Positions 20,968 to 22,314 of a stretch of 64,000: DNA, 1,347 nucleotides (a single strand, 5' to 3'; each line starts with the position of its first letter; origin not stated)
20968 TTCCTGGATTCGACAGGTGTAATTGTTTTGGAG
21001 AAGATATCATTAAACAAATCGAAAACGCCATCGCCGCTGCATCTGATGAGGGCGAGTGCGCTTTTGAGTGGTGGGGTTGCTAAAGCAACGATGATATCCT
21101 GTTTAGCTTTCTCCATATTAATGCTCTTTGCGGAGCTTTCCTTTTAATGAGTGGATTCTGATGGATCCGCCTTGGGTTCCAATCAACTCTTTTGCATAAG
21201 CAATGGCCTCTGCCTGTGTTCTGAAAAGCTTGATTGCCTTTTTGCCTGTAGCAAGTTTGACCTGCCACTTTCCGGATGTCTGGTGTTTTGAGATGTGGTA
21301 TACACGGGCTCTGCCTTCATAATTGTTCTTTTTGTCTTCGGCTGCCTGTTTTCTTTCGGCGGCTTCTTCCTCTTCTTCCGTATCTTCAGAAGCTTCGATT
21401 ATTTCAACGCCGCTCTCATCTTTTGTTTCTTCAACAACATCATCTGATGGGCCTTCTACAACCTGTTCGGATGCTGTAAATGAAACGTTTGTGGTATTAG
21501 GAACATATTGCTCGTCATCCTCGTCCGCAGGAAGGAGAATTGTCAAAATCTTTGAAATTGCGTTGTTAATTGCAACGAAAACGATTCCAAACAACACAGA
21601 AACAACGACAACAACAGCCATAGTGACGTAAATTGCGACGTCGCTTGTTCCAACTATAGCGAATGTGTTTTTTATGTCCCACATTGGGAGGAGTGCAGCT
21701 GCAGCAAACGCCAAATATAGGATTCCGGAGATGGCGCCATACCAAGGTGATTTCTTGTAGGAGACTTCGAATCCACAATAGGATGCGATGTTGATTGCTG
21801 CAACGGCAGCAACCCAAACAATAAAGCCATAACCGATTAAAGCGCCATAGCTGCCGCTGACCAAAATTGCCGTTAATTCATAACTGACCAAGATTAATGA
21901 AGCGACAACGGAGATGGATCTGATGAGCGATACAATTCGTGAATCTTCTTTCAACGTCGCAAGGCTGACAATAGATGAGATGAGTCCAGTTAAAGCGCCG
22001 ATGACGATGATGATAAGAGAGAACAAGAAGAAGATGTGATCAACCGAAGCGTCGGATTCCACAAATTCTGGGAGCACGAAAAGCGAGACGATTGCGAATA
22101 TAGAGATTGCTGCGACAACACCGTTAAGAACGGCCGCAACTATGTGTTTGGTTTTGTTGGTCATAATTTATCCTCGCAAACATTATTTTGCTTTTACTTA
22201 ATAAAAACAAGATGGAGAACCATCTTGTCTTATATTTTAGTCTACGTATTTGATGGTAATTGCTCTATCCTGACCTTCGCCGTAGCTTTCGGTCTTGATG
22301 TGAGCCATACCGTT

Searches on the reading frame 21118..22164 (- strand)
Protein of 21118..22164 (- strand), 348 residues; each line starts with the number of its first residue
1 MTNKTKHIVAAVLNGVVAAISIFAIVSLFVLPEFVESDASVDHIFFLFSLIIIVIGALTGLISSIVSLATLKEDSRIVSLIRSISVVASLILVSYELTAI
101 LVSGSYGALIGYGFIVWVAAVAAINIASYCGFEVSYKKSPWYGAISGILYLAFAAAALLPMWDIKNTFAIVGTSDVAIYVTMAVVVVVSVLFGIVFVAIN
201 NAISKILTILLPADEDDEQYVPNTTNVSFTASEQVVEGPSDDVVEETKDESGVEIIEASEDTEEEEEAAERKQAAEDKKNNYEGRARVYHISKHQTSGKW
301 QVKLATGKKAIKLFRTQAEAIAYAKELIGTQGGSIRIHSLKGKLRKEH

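Call 70: search_protein_families(library=pfam, proteins=[window:21118-22164:-], max_evalue=0.001)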
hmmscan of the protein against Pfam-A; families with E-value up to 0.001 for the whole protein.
window:21118-22164:- (348 aa): 1 family
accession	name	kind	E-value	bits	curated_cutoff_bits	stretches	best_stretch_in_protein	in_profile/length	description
PF09954.14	DUF2188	-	2e-13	50.7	22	1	289-348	1-60/62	Uncharacterized protein conserved in bacteria (DUF2188)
